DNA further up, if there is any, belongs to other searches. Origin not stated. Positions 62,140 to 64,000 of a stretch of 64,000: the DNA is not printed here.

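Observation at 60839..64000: Phage-like late/lysis block: FN3 tail-fibre-like protein, M15 endolysin-like peptidase, holin-like membrane protein and small coiled-coil membrane protein, all co-directional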

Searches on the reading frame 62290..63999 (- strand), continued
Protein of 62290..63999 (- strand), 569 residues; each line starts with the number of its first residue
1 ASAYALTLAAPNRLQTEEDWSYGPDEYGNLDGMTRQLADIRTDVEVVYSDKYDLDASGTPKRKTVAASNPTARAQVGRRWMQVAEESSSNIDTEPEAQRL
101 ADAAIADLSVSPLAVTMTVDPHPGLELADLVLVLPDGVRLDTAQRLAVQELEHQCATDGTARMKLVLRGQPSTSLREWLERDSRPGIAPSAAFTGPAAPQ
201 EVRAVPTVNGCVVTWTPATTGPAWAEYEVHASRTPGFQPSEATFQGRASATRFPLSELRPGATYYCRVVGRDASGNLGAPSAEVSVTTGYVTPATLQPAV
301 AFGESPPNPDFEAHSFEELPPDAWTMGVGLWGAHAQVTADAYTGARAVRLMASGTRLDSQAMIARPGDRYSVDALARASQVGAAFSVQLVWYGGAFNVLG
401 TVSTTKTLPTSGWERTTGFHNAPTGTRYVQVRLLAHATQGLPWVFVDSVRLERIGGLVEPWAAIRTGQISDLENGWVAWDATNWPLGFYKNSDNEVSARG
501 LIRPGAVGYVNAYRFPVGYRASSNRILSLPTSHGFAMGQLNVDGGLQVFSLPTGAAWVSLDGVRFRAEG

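Call 34: search_protein_families(library=pfam, proteins=[L020:13852-15252:+, L020:15265-17088:+, L020:18301-18867:+, L020:18951-20966:+, L020:12742-13323:+, L020:13327-13737:+, L020:17089-18315:-, L020:21028-21594:+, L020:21203-21877:+, L020:21849-22439:-], max_evalue=0.001)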
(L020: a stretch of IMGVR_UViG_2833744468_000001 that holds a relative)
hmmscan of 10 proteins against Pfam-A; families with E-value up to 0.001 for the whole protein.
L020:13852-15252:+ (466 aa): 1 family
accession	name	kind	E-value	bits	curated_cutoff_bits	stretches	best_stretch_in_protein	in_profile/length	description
PF12705.13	PDDEXK_1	-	5.7e-19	69.5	22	2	35-87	1-59/247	PD-(D/E)XK nuclease superfamily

L020:15265-17088:+ (607 aa): 0 families

L020:18301-18867:+ (188 aa): 0 families

L020:18951-20966:+ (671 aa): 1 family
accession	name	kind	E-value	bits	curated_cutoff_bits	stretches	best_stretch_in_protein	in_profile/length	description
PF00476.26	DNA_pol_A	-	5.7e-18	65.5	34.3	2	284-459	53-228/381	DNA polymerase family A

L020:12742-13323:+ (193 aa): 0 families

L020:13327-13737:+ (136 aa): 0 families

L020:17089-18315:- (408 aa): 0 families

L020:21028-21594:+ (188 aa): 0 families

L020:21203-21877:+ (224 aa): 0 families

L020:21849-22439:- (196 aa): 1 family
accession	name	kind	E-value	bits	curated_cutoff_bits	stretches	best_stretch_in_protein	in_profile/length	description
PF00589.27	Phage_integrase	-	0.00098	19.4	27.1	0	112-162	122-164/172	Phage integrase family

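Call 35: find_related_loci(query=L020:18951-20966:+, collection=viral_contigs, flank=10000)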
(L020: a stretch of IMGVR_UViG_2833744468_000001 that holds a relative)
Query L020:18951-20966:+ (671 aa) in viral_contigs; peptide patterns used: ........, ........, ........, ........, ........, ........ (x = any residue, [..] = any of these).
23 stretches matched a pattern; 16 encode a relative of the query (tblastn E <= 1e-3); 16 distinct loci.
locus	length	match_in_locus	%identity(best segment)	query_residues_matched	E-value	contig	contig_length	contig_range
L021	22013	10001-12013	100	1-671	0e+0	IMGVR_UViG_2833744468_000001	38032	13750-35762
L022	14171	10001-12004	93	1-668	0e+0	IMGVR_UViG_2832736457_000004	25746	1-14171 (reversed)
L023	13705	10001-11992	92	1-664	0e+0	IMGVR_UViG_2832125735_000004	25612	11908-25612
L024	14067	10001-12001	85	5-671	0e+0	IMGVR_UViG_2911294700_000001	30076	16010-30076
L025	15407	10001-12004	85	4-671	0e+0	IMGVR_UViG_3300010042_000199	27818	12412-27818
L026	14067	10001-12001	84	5-671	0e+0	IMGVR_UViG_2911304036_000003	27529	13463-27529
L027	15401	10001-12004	84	4-671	0e+0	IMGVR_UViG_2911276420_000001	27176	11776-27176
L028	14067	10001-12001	84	5-671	0e+0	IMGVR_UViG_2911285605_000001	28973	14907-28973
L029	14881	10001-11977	85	5-663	0e+0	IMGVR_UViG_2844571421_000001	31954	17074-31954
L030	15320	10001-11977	85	5-663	0e+0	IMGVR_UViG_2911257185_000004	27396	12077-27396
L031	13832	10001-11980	84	4-663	0e+0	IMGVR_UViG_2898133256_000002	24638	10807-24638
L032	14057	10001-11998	83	5-670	0e+0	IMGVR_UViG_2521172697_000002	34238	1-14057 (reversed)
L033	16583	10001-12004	71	4-671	0e+0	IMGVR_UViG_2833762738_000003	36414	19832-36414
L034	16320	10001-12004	71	4-671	0e+0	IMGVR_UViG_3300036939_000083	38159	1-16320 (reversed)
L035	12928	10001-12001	84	5-671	0e+0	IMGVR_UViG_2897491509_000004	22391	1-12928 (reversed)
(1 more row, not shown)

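Call 38: search_protein_families(library=pfam, proteins=[L021:12899-14029:-, L021:12050-12616:+, L021:14745-20468:+, L021:20475-22013:+, L006:3107-3898:+, L006:7545-8450:-, L006:8583-9053:-], max_evalue=0.001)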
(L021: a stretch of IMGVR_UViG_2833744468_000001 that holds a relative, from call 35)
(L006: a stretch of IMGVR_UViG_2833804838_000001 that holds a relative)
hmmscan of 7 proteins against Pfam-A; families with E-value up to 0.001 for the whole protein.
L021:12899-14029:- (376 aa): 0 families

L021:12050-12616:+ (188 aa): 0 families

L021:14745-20468:+ (1907 aa): 2 families
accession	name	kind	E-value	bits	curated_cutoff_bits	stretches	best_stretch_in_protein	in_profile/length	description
PF25794.1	SACS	-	8e-64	216.2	32.8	1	16-244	2-236/247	Sacsin domain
PF13020.12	NOV_C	-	4.2e-07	30.4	22.1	1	1733-1813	5-85/91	Protein NO VEIN, C-terminal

L021:20475-22013:+ (513 aa): 4 families
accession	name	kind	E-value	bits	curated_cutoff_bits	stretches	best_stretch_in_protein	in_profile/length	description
PF08378.17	NERD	-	3.9e-11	43.9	22.1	1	18-124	3-96/111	Nuclease-related domain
PF09848.15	SLFN-g3_helicase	-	8e-08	32.4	24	1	244-389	6-127/354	Schlafen group 3, DNA/RNA helicase domain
PF00580.27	UvrD-helicase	-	3.4e-06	27.4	23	0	346-391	209-254/271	UvrD/REP helicase N-terminal domain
PF13245.12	AAA_19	-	0.0001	22.9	25.1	1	238-390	10-131/134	AAA domain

L006:3107-3898:+ (263 aa): 1 family
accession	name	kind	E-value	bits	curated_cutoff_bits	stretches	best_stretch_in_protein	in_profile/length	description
PF04542.20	Sigma70_r2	-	8.2e-10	38.8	24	1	65-132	3-66/71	Sigma-70 region 2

L006:7545-8450:- (301 aa): 2 families
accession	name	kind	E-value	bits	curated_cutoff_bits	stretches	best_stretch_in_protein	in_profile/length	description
PF04471.18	Mrr_cat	-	2.9e-12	47.1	21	1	23-131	7-107/115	Restriction endonuclease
PF22722.2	NA-iREase1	-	0.00071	20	27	0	58-131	30-100/106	NACHT-associated inactive Restriction Endonuclease 1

L006:8583-9053:- (156 aa): 0 families

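Call 44: find_homologous_proteins(query=window:62290-63999:-, max_evalue=0.00001)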
Query window:62290-63999:- (569 aa): 56 proteins with E <= 0.00001 among 8000 candidates.
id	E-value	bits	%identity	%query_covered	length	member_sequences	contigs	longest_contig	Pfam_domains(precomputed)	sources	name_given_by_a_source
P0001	0.0e+0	1170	91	100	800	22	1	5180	PF00041.28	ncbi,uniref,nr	ncbi:fibronectin type III domain-containing protein [Corallococcus sp. AS-1-12]|uniref:fibronectin t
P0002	0.0e+0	1095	85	100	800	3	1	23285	PF00041.28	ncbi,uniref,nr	ncbi:fibronectin type III domain-containing protein [Corallococcus sp. Z5C101001]|uniref:fibronectin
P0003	0.0e+0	1058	82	99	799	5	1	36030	PF00041.28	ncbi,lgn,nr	ncbi:MAG: hypothetical protein EOO71_05610 [Myxococcaceae bacterium]|nr:MAG: hypothetical protein EO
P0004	1.4e-286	969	75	99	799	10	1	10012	PF00041.28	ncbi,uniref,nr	ncbi:fibronectin type III domain-containing protein [Myxococcus sp. CA039A]|uniref:fibronectin type 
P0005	5.8e-284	961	74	99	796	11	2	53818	PF00041.28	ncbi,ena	-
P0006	9.6e-278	940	73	100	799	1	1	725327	PF00041.28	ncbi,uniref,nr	ncbi:fibronectin type III domain-containing protein [Myxococcus sp. K38C18041901]|uniref:fibronectin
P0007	2.5e-264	896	69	100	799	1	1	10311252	PF00041.28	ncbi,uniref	ncbi:fibronectin type III domain-containing protein [Myxococcus stipitatus]|uniref:fibronectin type 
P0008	4.1e-263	892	69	100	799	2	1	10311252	PF00041.28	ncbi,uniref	ncbi:fibronectin type III domain-containing protein [Myxococcus stipitatus]|uniref:fibronectin type 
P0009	2.7e-256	869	95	72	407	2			PF00041.28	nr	nr:fibronectin type III domain-containing protein [Corallococcus exiguus]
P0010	1.1e-124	435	43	99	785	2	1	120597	-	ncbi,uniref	ncbi:hypothetical protein ACN47A_24695 [Myxococcus fulvus]|uniref:hypothetical protein n=1 Tax=Myxoc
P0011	7.2e-121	422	43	99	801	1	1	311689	PF00041.28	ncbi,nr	ncbi:hypothetical protein DRW03_21335 [Corallococcus sp. H22C18031201]|nr:hypothetical protein DRW03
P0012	2.0e-117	411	43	99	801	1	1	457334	PF00041.28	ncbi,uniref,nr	ncbi:fibronectin type III domain-containing protein [Corallococcus sp. bb12-1]|uniref:fibronectin ty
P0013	1.4e-116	408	44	100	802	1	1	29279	PF00041.28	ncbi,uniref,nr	ncbi:fibronectin type III domain-containing protein [Corallococcus carmarthensis]|uniref:Fibronectin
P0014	2.0e-116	408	43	100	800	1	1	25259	PF00041.28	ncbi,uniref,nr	ncbi:hypothetical protein D7V97_15660 [Corallococcus sp. CA053C]|uniref:fibronectin type III domain-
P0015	2.1e-116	408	43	100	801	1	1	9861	PF00041.28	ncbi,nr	ncbi:MAG: hypothetical protein EOO71_27945 [Myxococcaceae bacterium]|nr:MAG: hypothetical protein EO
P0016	7.1e-116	406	43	100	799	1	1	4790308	PF00041.28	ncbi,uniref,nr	ncbi:fibronectin type III domain-containing protein [Corallococcus exiguus]|uniref:fibronectin type 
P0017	1.6e-115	405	43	100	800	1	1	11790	PF00041.28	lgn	-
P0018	2.8e-115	404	43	100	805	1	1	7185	PF00041.28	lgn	-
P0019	1.2e-113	399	42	100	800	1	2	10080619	PF00041.28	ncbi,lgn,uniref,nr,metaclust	ncbi:fibronectin type III domain-containing protein [Corallococcus coralloides DSM 2259]|uniref:Fibr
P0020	1.8e-111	391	42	99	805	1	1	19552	PF00041.28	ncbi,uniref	ncbi:fibronectin type III domain-containing protein [Corallococcus sp. 4LFB]|uniref:fibronectin type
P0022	2.1e-111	391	41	100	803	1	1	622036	PF00041.28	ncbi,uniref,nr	ncbi:fibronectin type III domain-containing protein [Corallococcus silvisoli]|uniref:fibronectin typ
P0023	9.6e-110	386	42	100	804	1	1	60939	PF00041.28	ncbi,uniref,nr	ncbi:fibronectin type III domain-containing protein [Corallococcus carmarthensis]|uniref:Fibronectin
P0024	5.3e-109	383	42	99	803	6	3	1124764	PF00041.28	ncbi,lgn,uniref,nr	ncbi:fibronectin type III domain-containing protein [Corallococcus exiguus]|uniref:Fibronectin type-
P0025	1.5e-108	382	39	99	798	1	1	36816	PF00041.28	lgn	-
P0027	1.3e-107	379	41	99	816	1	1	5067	PF00041.28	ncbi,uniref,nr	ncbi:hypothetical protein D7V97_39760 [Corallococcus sp. CA053C]|uniref:fibronectin type III domain-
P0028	2.0e-107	378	40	100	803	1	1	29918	PF00041.28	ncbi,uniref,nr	ncbi:fibronectin type III domain-containing protein [Corallococcus aberystwythensis]|uniref:Fibronec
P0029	1.2e-106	375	45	79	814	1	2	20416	PF00041.28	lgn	-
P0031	2.2e-106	375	41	100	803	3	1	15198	PF00041.28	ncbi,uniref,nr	ncbi:hypothetical protein D7X74_29850 [Corallococcus sp. CA047B]|uniref:fibronectin type III domain-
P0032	2.8e-105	371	41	100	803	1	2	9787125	PF00041.28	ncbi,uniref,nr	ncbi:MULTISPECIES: fibronectin type III domain-containing protein [unclassified Corallococcus]|unire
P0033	1.7e-100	355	40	99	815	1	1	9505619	PF00041.28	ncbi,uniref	ncbi:fibronectin type III domain-containing protein [Myxococcus sp. Y35]|uniref:fibronectin type III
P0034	6.7e-100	353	39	99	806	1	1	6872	PF00041.28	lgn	-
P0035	8.0e-99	350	39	99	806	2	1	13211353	PF00041.28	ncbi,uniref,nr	ncbi:hypothetical protein JY651_28790 [Pyxidicoccus parkwayensis]|uniref:Fibronectin type-III domain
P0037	2.7e-96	341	40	99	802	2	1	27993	PF00041.28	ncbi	ncbi:hypothetical protein ACLEPN_21165 [Myxococcus sp. 1LA]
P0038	8.8e-96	340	38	98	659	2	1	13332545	PF00041.28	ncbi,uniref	ncbi:hypothetical protein [Archangium violaceum]|uniref:hypothetical protein n=1 Tax=Archangium viol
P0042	2.3e-92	328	39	99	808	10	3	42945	PF00041.28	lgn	-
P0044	7.6e-90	320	38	99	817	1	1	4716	PF00041.28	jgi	-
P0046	1.0e-87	313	37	99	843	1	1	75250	PF00041.28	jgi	jgi:hypothetical protein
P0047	1.9e-85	305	37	99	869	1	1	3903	PF00041.28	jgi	jgi:hypothetical protein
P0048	1.1e-79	286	37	99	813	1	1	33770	PF00041.28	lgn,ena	-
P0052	3.0e-52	196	41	48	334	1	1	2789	PF00041.28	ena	-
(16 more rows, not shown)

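Call 59: predict_structure(alignment_id=A1)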
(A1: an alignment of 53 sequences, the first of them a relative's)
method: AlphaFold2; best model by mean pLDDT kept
length: 800 residues; sequences in the alignment: 53
mean_pLDDT: 85.0   pTM: 0.53
mean pLDDT of the five models: 85.0, 84.6, 84.2, 84.2, 83.3
residues with pLDDT >= 90: 319; 70-90: 408; 50-70: 52; < 50: 21
segments of 3 or more residues with pLDDT < 50: 417-426, 687-697
pLDDT, mean of each block of 10 residues (from residue 1): 88 88 92 90 92 92 88 76 84 89 94 88 93 89 94 89 77 92 88 83 86 89 91 90 89 90 87 88 69 83 87 72 81 89 88 92 92 92 90 92 84 59 53 84 87 79 90 89 86 88 76 85 58 78 82 88 90 89 88 85 89 87 90 90 84 88 86 85 63 50 86 79 77 90 88 91 93 93 92 82
secondary structure, 60 per line:
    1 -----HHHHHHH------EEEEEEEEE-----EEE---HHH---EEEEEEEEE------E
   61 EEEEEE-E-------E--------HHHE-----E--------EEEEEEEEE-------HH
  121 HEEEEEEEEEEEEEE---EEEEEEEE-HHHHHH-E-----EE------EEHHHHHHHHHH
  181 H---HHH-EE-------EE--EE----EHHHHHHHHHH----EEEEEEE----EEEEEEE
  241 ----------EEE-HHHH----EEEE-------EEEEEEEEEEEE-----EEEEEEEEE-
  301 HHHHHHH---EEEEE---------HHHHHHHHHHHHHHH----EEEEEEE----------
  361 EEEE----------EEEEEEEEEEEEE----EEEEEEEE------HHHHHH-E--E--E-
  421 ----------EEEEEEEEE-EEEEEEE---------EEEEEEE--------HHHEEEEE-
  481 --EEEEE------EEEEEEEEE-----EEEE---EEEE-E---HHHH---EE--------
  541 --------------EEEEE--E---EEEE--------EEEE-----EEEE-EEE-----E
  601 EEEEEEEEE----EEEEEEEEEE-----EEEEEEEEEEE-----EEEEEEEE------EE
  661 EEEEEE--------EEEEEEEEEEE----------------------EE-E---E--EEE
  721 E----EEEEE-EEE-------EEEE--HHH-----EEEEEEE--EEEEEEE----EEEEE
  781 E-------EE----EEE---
elements in order (helices of 4 or more, strands of 3 or more residues): H6-12 E19-27 E33-35 E45-53 E60-66 E103-111 E122-135 E139-146 H148-153 H171-181 H209-218 E223-229 E234-240 E251-253 H255-258 E263-266 E274-285 E291-299 H301-307 E311-315 H325-339 E344-350 E361-364 E375-387 E392-399 H406-411 E431-439 E441-447 E457-463 E475-479 E483-487 E494-502 E508-511 E515-518 H524-527 E555-559 E566-569 E578-581 E587-590 E592-594 E600-609 E614-623 E629-639 E645-652 E659-666 E675-685 E718-721 E726-730 E732-734 E742-745 E756-762 E765-771 E776-781 E795-797

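Call 61: fold_search(model_id=the predicted structure, library=pdb)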
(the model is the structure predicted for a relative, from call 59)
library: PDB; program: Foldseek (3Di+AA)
matches with E <= 10: 1856; with E <= 0.001: 574
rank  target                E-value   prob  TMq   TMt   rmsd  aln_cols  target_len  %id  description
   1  7aef_q                7.9e-19  1.00  0.33  0.44  13.4       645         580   10  Cryo-EM structure of an extracellular contractile injection system in marine bacterium Algoriphagus machipongonensis,  (released 2022-02-23)
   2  7b5h_AJ               1.7e-18  1.00  0.35  0.46  13.9       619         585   13  Cryo-EM structure of the contractile injection system base plate from Anabaena PCC7120 (released 2022-02-23)
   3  8gra_G                7.4e-17  1.00  0.35  0.45  15.6       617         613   12  Structure of Type VI secretion system cargo delivery vehicle Hcp-VgrG-PAAR (released 2023-07-12)
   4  9gtr_q                1.5e-15  1.00  0.35  0.43  15.4       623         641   13  Cryo-EM structure of a contractile injection system in Streptomyces coelicolor, the baseplate complex in extended stat (released 2025-06-18)
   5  3d37_A                2.4e-15  1.00  0.32  0.72   4.8       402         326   15  The crystal structure of the tail protein from Neisseria meningitidis MC58 (released 2008-07-08)
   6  9jg9_G                5.5e-15  1.00  0.33  0.44  11.3       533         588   12  Structure of the BtpeA effector and BtaeB effector bound to the VgrG spike from the Type VI secretion system (released 2025-09-10)
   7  8v3w_H                5.8e-15  1.00  0.29  0.39  27.5       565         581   11  CryoEM Structure of Diffocin - precontracted - Baseplate - focused refinement on triplex region (released 2024-08-28)
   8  9qgm_8A               5.8e-15  1.00  0.32  0.46  15.6       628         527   11  Cryo-EM structure of the PlPVC1 central spike, 3-fold symmetrized (C3), in extended state (released 2025-10-29)
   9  6j0m_A                9.9e-15  1.00  0.34  0.48  15.7       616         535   11  Cryo-EM Structure of an Extracellular Contractile Injection System, PVC baseplate in extended state (reconstructed wit (released 2019-04-10)
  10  8k35_A                1.1e-14  1.00  0.19  0.18  36.0       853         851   11  Structure of the bacteriophage lambda tail tip complex (released 2023-11-15)
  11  9g8s_q                2.3e-14  1.00  0.31  0.71   5.0       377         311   13  C3 reconstruction of extended phiCD508 needle (released 2025-04-09)
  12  9jg9_E                3.1e-14  1.00  0.33  0.43  12.0       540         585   12  Structure of the BtpeA effector and BtaeB effector bound to the VgrG spike from the Type VI secretion system (released 2025-09-10)
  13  3d37_B                6.9e-14  1.00  0.31  0.71   5.2       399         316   14  The crystal structure of the tail protein from Neisseria meningitidis MC58 (released 2008-07-08)
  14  9ki1_G                1.4e-13  1.00  0.33  0.67   6.9       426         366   16  Baseplate structure of Escherichia phage Mu (released 2025-02-12)
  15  3cdd_C                1.9e-13  1.00  0.29  0.64   6.6       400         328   12  Crystal structure of prophage MuSo2, 43 kDa tail protein from Shewanella oneidensis (released 2008-03-11)
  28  6u5h_A                2.2e-11  1.00  0.31  0.70   5.8       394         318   14  CryoEM Structure of Pyocin R2 - precontracted - hub (released 2020-04-15)
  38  2y64_A                9.7e-09  1.00  0.16  0.68   4.1       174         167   18  Xylopentaose binding mutated (X-2 L110F) CBM4-2 Carbohydrate Binding Module from a Thermostable Rhodothermus marinus X (released 2012-03-07)
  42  3jxs_A                1.9e-08  1.00  0.16  0.68   4.0       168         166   18  Crystal structure of XG34, an evolved xyloglucan binding CBM (released 2009-10-27)
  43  2y6j                  2.0e-08  1.00  0.17  0.71   3.8       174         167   17  X-2 engineered mutated CBM4-2 Carbohydrate Binding Module from a Thermostable Rhodothermus marinus Xylanase (released 2012-03-07)
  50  2zey_A                4.7e-08  1.00  0.15  0.76   3.3       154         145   17  Family 16 carbohydrate binding module (released 2008-03-04)
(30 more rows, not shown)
